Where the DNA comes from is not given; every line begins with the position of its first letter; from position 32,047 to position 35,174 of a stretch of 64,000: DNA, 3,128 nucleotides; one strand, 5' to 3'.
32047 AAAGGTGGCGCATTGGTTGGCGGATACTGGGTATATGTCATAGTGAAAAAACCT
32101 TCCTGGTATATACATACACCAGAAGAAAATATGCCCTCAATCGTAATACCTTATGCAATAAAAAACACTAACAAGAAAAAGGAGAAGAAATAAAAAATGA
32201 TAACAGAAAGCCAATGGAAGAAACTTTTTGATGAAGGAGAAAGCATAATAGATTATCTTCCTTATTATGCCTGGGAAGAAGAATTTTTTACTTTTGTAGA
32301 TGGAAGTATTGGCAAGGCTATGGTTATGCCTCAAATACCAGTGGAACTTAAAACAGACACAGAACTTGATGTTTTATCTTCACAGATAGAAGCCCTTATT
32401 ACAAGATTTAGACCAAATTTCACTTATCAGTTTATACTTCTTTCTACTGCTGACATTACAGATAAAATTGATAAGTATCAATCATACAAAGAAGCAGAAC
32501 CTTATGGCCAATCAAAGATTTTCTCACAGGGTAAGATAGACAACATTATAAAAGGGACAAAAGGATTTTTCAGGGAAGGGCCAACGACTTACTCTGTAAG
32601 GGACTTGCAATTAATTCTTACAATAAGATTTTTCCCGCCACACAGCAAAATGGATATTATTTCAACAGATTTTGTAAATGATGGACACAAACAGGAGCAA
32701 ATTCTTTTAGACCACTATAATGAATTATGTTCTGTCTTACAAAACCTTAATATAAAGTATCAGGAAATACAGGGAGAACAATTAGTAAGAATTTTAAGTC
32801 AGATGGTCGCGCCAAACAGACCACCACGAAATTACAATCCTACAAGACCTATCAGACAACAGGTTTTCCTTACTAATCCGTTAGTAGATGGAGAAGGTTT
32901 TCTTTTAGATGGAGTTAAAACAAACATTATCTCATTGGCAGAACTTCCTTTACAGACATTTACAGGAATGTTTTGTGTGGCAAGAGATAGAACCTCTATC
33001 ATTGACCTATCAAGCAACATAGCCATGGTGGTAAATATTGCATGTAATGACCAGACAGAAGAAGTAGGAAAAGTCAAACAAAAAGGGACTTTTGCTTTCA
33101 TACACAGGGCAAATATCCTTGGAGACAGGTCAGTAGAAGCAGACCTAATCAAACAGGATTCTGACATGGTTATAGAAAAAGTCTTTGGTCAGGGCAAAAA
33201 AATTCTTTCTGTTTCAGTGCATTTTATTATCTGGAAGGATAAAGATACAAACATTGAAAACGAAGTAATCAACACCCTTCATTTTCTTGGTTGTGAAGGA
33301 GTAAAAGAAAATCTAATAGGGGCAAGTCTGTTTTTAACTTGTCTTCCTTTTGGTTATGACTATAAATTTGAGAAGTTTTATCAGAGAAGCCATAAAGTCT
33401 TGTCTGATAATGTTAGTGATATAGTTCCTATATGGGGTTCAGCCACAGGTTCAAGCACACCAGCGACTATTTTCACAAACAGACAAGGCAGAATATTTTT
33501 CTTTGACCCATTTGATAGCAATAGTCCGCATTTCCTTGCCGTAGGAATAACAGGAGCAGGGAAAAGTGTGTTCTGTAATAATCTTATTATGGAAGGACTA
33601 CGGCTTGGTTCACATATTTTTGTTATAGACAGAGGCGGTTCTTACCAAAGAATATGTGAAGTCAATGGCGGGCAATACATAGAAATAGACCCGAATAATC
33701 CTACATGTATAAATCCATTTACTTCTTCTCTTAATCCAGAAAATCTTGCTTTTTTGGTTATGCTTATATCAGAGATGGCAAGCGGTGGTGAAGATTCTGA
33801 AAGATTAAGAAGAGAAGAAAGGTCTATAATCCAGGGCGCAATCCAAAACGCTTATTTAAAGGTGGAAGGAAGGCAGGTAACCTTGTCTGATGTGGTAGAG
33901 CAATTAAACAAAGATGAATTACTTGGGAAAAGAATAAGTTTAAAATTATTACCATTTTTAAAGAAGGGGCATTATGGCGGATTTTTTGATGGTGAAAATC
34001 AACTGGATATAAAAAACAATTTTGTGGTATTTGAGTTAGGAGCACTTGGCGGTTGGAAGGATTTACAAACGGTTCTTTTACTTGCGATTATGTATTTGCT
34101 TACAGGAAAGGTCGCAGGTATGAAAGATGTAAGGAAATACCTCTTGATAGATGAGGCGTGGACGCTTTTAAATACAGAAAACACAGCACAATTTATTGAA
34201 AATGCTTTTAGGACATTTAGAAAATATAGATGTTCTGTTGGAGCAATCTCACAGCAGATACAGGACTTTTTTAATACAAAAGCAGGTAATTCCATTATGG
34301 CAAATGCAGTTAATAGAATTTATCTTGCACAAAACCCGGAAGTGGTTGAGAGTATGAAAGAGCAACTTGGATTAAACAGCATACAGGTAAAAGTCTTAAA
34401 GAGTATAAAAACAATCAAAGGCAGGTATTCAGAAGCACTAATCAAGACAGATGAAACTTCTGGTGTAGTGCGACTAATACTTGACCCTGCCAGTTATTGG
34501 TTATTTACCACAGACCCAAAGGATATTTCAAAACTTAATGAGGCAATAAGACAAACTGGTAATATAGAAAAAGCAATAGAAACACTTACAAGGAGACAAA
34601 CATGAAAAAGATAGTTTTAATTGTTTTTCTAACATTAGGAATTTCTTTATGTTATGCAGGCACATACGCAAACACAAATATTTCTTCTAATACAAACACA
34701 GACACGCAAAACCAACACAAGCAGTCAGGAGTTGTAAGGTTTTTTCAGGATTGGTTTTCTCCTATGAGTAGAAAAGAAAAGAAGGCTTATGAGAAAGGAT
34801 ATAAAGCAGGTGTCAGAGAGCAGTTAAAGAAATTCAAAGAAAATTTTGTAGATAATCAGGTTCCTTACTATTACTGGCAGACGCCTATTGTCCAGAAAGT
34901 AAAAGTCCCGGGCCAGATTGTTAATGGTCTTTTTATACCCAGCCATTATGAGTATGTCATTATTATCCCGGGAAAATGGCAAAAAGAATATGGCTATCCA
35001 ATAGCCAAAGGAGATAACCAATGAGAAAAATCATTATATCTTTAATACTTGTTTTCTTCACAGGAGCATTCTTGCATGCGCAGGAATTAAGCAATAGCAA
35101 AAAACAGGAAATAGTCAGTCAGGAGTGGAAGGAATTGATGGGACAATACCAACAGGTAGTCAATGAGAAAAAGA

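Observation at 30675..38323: Seven-gene operon combining T4SS core parts (VirB10, lipoprotein, VirB4) with a full secretin, a GspL/PilMN-like protein and ComFC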

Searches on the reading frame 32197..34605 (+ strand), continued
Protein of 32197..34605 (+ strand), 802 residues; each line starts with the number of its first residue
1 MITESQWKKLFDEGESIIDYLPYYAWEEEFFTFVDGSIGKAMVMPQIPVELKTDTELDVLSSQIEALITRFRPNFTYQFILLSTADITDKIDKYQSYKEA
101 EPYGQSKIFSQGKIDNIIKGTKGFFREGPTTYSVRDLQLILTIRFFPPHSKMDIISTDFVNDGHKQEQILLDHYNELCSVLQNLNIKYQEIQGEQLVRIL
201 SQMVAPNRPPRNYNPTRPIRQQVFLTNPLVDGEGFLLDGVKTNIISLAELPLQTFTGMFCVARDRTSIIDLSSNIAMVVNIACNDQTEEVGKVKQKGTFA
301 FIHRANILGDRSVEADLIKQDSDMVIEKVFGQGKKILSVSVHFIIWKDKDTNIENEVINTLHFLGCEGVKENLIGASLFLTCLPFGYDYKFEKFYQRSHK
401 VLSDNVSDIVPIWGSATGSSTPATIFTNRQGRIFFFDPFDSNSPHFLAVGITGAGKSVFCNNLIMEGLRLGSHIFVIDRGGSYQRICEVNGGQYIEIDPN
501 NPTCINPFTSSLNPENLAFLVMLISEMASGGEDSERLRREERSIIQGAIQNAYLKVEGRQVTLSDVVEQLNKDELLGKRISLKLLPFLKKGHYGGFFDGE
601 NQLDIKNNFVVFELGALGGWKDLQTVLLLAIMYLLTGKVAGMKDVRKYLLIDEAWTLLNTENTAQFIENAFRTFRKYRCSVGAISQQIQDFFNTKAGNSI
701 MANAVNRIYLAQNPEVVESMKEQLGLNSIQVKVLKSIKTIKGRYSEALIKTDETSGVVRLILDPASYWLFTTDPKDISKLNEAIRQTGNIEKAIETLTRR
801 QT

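Call 50: search_protein_families(library=pfam, proteins=[L089:8156-8770:+, L089:8997-9740:+, L164:6157-6678:+, L164:6669-7157:+, L006:16356-17093:+, L006:1595-2077:+, L006:5524-5934:+, L006:6074-6523:+, L006:7742-8434:+, L006:12495-12962:+], max_evalue=0.05)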
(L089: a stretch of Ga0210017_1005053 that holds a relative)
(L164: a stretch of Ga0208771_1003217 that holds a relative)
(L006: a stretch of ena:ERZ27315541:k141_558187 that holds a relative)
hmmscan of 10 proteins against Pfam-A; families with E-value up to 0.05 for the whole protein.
L089:8156-8770:+ (204 aa): 0 families

L089:8997-9740:+ (247 aa): 2 families
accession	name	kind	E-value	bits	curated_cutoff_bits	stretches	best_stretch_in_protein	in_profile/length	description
PF03692.20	CxxCxxCC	-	0.0047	18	23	1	122-237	2-74/85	Putative zinc- or iron-chelating domain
PF06355.19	Aegerolysin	-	0.012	16.1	22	1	108-150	43-86/131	Aegerolysin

L164:6157-6678:+ (173 aa): 1 family
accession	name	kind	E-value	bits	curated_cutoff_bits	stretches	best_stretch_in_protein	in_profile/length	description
PF00565.23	SNase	-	1.2e-26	93.7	21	1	52-173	2-106/107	Staphylococcal nuclease homologue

L164:6669-7157:+ (162 aa): 0 families

L006:16356-17093:+ (245 aa): 5 families
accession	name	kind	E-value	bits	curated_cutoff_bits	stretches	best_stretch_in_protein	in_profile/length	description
PF00156.33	Pribosyltran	-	2.5e-06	27.3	26.3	1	106-164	65-125/158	Phosphoribosyl transferase domain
PF15610.12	PRTase_3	-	0.00014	21.7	28.7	1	100-163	110-174/264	PRTase ComF-like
PF14681.12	UPRTase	-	0.00043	20.3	27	1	121-162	115-158/206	Uracil phosphoribosyltransferase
PF15609.12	PRTase_2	-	0.0036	17.3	28.8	1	118-163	110-157/188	Phosphoribosyl transferase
PF24390.1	PRTase-CE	-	0.025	14.9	27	1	114-154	92-133/253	PRTase-CE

L006:1595-2077:+ (160 aa): 0 families

L006:5524-5934:+ (136 aa): 0 families

L006:6074-6523:+ (149 aa): 0 families

L006:7742-8434:+ (230 aa): 2 families
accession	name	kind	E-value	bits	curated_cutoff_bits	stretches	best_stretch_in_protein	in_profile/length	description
PF23536.1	TraK_C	-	0.0019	18.8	28.5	1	125-226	6-108/110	TraK C-terminal domain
PF06586.17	TraK_N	-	0.0068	17.2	24.8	1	37-117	6-92/100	TraK N-terminal domain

L006:12495-12962:+ (155 aa): 1 family
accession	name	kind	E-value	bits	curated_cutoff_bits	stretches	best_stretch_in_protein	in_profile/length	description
PF09782.14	NDUF_B6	-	0.0011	19.6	27.9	1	38-104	23-87/128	NADH:ubiquinone oxidoreductase, NDUFB6/B17 subunit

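Call 76: search_protein_families(library=pfam, proteins=[L022:475-1848:+, L022:1860-2126:+, L022:2113-2877:+, L022:2799-5138:+, L022:6133-6807:+, L022:15604-15840:+, L022:20304-20774:+, L022:19792-20322:+, L003:21634-22506:+, L022:14415-15593:+], max_evalue=0.01)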
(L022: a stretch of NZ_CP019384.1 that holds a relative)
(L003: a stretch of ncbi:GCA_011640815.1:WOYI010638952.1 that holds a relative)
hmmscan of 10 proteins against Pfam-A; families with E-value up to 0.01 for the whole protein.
L022:475-1848:+ (457 aa): 1 family
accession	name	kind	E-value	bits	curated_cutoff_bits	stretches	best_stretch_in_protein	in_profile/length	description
PF07916.16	TraG_N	-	2.8e-14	53.4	36.1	1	37-444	33-458/462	TraG-like protein, N-terminal region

L022:1860-2126:+ (88 aa): 0 families

L022:2113-2877:+ (254 aa): 1 family
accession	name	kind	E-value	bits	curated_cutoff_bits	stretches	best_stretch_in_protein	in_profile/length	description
PF13814.12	Replic_Relax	-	4e-05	24.2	25.3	1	68-176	56-173/191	Replication-relaxation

L022:2799-5138:+ (779 aa): 4 families
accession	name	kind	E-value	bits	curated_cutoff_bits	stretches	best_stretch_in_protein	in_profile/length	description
PF12696.13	TraG-D_C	-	3.6e-11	43.5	22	1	612-696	3-89/126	TraM recognition site of TraD and TraG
PF10412.15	TrwB_AAD_bind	-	1.4e-07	31.2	20.5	1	574-690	209-327/387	Type IV secretion-system coupling protein DNA-binding domain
PF02534.20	T4SS-DNA_transf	-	7.8e-07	28.7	20.1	1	593-706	286-403/468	Type IV secretory system Conjugative DNA transfer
PF01935.23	DUF87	-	2.6e-05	24.9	23.2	1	378-475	9-101/220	Helicase HerA, central domain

L022:6133-6807:+ (224 aa): 1 family
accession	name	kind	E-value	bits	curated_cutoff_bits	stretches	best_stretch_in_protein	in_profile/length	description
PF01936.24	NYN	-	5.7e-19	69.5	24.2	2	118-202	48-143/145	NYN domain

L022:15604-15840:+ (78 aa): 0 families

L022:20304-20774:+ (156 aa): 0 families

L022:19792-20322:+ (176 aa): 3 families
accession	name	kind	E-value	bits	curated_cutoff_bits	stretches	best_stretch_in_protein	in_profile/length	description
PF07963.17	N_methyl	-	5.4e-08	32.5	21.2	1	36-61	1-26/27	Prokaryotic N-terminal methylation motif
PF08805.16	PilS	-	8.5e-06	26.3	22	1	69-162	7-98/138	PilS N terminal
PF05307.16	Bundlin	-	0.01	16.6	22.3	0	69-128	5-67/151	Bundlin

L003:21634-22506:+ (290 aa): 1 family
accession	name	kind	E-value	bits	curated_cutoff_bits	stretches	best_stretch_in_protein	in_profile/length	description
PF06834.16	TraU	-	1.2e-33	117.3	26.5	1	30-289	18-305/306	TraU protein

L022:14415-15593:+ (392 aa): 0 families

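Call 78: find_related_loci(query=A3, collection=viral_contigs, flank=10000)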
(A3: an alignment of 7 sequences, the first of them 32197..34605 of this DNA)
Query A3 (802 aa) in viral_contigs; peptide patterns used: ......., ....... (x = any residue, [..] = any of these).
54 stretches matched a pattern, but none encodes a relative of the query by tblastn (E <= 1e-3).

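Call 90: search_protein_families(library=padloc, proteins=[window:32197-34605:+], max_evalue=0.01)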
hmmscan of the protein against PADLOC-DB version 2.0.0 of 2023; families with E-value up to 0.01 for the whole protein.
window:32197-34605:+ (802 aa): 5 families
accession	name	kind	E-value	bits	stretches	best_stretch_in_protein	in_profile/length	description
PDLC04140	mad8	-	4.9e-15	53.9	1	442-728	26-270/314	mads_8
PDLC01055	HerA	-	0.003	14.4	1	444-485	158-201/532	Type III coevolved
PDLC04103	HerA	-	0.0032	13.9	1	444-487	173-216/579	-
PDLC04105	HerA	-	0.007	13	0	445-499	168-222/576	-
PDLC02806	SspH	-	0.0081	11.6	0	437-465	1531-1559/1766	SspH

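Call 95: search_protein_families(library=pfam, proteins=[L005:15021-15251:+, L092:13540-13725:+, L001:5921-6127:-, L005:13755-14099:+, L003:15614-15829:+, L003:15844-16389:+, L003:20344-20778:+, L009:15341-16327:+, L086:10735-11676:+], max_evalue=1)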
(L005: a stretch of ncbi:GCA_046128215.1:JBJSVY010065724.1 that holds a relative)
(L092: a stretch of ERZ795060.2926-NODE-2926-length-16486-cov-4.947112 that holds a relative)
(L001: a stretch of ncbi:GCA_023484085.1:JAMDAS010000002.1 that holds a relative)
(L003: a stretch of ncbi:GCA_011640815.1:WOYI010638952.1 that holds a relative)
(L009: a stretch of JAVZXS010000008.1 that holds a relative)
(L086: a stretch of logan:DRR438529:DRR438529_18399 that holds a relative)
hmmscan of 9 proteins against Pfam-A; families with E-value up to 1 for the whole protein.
L005:15021-15251:+ (76 aa): 1 family
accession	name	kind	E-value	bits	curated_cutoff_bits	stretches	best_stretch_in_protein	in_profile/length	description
PF09868.14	DUF2095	-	0.031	14.7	25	1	14-72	50-102/129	Uncharacterized protein conserved in archaea (DUF2095)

L092:13540-13725:+ (61 aa): 0 families

L001:5921-6127:- (68 aa): 0 families

L005:13755-14099:+ (114 aa): 0 families

L003:15614-15829:+ (71 aa): 2 families
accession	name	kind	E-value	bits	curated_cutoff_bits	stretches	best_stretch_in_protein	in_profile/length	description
PF05041.20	Pecanex_C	-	0.038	13.9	27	1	12-60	149-195/228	Pecanex protein (C-terminus)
PF11456.13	DUF3019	-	0.15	13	25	1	22-60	14-52/102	Protein of unknown function (DUF3019)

L003:15844-16389:+ (181 aa): 0 families

L003:20344-20778:+ (144 aa): 0 families

L009:15341-16327:+ (328 aa): 3 families
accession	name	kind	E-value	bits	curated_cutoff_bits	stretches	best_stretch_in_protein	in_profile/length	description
PF05605.18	zf-Di19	-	0.025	15.2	27.5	1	77-98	2-21/54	Drought induced 19 protein (Di19), zinc-binding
PF10007.15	DUF2250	-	0.076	13.6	24.4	1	282-325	18-62/93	Uncharacterized protein conserved in archaea (DUF2250)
PF04810.20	zf-Sec23_Sec24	-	0.14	12.6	25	1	74-90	20-36/39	Sec23/Sec24 zinc finger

L086:10735-11676:+ (313 aa): 1 family
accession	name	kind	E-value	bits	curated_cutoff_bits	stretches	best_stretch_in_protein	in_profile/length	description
PF05605.18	zf-Di19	-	0.37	11.5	27.5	1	81-102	2-21/54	Drought induced 19 protein (Di19), zinc-binding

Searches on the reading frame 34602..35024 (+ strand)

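Call 4: search_protein_families(library=pfam, proteins=[window:34602-35024:+], max_evalue=1)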
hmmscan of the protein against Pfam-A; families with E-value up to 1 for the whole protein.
window:34602-35024:+ (140 aa): 0 families

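Call 5: search_protein_families(library=ncbifam, proteins=[window:34602-35024:+], max_evalue=1)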
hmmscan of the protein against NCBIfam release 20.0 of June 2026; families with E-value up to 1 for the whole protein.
window:34602-35024:+ (140 aa): 4 families
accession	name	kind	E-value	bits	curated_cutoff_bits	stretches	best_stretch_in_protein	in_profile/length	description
NF006574.0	PRK09098.1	subfamily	0.026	13.9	278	1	57-85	72-100/277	HrpE/YscL family type III secretion apparatus protein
NF041428.1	TrsH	subfamily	0.034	14.3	150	1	1-77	1-75/149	TrsH/TraH family protein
NF011162.1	PRK14563.1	equivalog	0.1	12.5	40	1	60-72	7-19/47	ribosome modulation factor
NF033603.1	mini-MOMP_1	subfamily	0.37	10.6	75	0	1-19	1-20/63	mini-MOMP protein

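Call 90: search_protein_families(library=padloc, proteins=[window:34602-35024:+], max_evalue=0.01)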
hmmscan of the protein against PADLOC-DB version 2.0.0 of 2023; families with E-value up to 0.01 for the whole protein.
window:34602-35024:+ (140 aa): 0 families
